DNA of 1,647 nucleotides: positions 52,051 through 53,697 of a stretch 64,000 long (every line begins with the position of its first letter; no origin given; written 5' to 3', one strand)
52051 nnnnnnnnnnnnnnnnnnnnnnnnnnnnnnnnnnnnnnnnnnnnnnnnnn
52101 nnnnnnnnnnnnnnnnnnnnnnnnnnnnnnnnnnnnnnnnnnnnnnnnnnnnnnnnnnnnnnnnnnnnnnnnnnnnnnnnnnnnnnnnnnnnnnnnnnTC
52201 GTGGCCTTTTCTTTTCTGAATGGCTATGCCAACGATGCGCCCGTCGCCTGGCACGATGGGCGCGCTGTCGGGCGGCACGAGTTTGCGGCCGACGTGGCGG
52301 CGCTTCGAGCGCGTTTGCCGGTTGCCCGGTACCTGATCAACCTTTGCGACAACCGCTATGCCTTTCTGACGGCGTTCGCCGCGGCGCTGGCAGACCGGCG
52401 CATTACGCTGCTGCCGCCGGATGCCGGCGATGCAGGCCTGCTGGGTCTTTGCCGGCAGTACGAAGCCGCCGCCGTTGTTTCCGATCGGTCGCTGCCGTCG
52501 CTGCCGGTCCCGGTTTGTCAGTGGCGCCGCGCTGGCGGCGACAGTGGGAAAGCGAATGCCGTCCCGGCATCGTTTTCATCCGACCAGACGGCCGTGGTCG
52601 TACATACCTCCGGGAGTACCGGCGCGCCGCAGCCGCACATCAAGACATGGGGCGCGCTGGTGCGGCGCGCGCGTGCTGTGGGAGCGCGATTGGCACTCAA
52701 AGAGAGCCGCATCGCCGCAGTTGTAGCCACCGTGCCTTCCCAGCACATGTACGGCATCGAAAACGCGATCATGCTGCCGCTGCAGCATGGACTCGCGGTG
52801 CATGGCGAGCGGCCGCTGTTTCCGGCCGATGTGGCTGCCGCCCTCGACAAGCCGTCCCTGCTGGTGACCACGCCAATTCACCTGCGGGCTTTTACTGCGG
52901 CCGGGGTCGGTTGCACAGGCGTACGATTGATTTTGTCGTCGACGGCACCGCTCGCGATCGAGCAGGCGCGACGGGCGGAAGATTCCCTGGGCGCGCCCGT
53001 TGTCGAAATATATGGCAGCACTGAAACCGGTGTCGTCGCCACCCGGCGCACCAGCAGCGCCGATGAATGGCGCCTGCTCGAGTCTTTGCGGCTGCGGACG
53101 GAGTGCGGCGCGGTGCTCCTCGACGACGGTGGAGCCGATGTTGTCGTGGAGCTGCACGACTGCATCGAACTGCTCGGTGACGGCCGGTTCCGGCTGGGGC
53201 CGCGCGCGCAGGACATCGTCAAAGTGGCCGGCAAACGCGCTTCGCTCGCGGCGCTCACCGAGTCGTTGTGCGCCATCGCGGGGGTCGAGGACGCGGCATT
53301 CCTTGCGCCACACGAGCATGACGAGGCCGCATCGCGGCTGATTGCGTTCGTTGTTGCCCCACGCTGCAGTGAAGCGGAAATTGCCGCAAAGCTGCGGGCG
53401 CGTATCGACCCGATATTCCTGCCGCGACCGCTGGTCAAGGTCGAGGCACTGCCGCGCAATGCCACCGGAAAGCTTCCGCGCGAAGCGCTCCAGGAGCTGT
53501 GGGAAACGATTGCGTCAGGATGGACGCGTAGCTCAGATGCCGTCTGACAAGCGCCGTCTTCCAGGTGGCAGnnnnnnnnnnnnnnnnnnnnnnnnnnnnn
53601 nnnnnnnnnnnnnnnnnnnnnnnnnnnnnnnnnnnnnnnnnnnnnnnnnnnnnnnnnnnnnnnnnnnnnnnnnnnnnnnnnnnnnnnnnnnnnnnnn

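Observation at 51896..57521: Six-gene ACP / ANL-ligase / KS / CLF-like / GT2 / flavin-halogenase cassette attached to plsX-fabH in place of fabD-fabG-acpP-fabF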

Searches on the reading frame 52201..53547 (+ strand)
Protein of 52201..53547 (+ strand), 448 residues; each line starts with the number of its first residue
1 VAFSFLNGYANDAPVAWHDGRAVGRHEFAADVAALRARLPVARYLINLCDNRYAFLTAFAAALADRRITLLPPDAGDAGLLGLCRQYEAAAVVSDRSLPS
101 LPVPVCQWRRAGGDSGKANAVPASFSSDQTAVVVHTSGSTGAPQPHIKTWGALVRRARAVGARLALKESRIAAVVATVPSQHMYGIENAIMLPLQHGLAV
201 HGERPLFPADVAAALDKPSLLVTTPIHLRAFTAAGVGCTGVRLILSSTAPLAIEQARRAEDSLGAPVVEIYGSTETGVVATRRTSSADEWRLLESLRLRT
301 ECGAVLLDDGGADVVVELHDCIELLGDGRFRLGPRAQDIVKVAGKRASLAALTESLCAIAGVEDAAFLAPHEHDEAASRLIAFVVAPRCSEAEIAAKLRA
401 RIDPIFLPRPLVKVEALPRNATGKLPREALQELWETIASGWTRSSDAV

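Call 4: search_protein_families(library=pfam, proteins=[window:52201-53547:+])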
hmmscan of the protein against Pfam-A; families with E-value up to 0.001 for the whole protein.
window:52201-53547:+ (448 aa): 2 families
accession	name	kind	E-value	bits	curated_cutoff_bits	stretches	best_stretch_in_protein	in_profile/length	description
PF00501.34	AMP-binding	-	2.2e-20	73.2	29.9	1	54-295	58-343/384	AMP-binding enzyme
PF13193.12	AMP-binding_C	-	7.6e-07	30.4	24.5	1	356-424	6-76/76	AMP-binding enzyme C-terminal domain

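Call 5: search_protein_families(library=ncbifam, proteins=[window:52201-53547:+])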
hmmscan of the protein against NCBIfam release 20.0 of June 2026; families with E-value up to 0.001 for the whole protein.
window:52201-53547:+ (448 aa): 60 families (the best 25 are shown)
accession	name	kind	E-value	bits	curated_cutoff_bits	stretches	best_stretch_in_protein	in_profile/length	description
TIGR02372.1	4_coum_CoA_lig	equivalog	1.7e-40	138.9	334.7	1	126-425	93-385/386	4-coumarate--CoA ligase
NF005858.0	PRK07787.1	subfamily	2.9e-21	75.4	575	2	18-284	22-287/471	acyl-CoA synthetase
NF004837.0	PRK06187.1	subfamily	3.5e-21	75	476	2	328-432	414-520/531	long-chain-fatty-acid--CoA ligase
TIGR03098.1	ligase_PEP_1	hypoth_equivalog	6.9e-16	57.8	592.35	2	327-431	409-515/517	acyl-CoA ligase (AMP-forming), exosortase A system-associated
NF004511.1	PRK05852.1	equivalog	2.9e-15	55.9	650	2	112-287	140-322/505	FadD7 family fatty acid--CoA ligase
TIGR02262.1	benz_CoA_lig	subfamily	4.6e-15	55.3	375.25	2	119-277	152-316/508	benzoate-CoA ligase family protein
NF005702.0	PRK07514.1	subfamily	8.1e-14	50.8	558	2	122-281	151-312/506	malonyl-CoA synthase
TIGR01733.1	AA-adenyl-dom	subfamily_domain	4.2e-13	48.9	317.4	1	113-289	104-287/409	amino acid adenylation domain-containing protein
NF004114.0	PRK05605.1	equivalog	6.4e-13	47.9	766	1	120-280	213-379/575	long-chain-fatty-acid--CoA ligase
NF006386.0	PRK08633.1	equivalog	9.5e-13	46.8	1221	1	123-281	777-940/1147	acyl-[ACP]--phospholipid O-acyltransferase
NF005877.1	PRK07824.1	equivalog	1.2e-12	47.6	345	1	126-434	40-362/362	o-succinylbenzoate--CoA ligase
TIGR01923.1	menE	equivalog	3.2e-12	46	330.15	1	118-278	103-262/442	o-succinylbenzoate--CoA ligase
NF053567.1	HBDA_AROS1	equivalog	2e-11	43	1000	1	322-435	402-520/523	3-hydroxybenzoate--CoA ligase HbdA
NF038078.1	NRPS_MxcG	equivalog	9.1e-11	39.7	2300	1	321-436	846-962/1442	myxochelin non-ribosomal peptide synthetase MxcG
NF005291.0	PRK06814.1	equivalog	1.3e-10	39.8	1349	1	125-281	790-949/1140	acyl-[ACP]--phospholipid O-acyltransferase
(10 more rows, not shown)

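Call 53: search_solved_structures(query=window:52201-53547:+, max_evalue=1e-10)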
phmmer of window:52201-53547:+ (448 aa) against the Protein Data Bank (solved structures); distinct sequences matched with E-value up to 1e-10: 0.
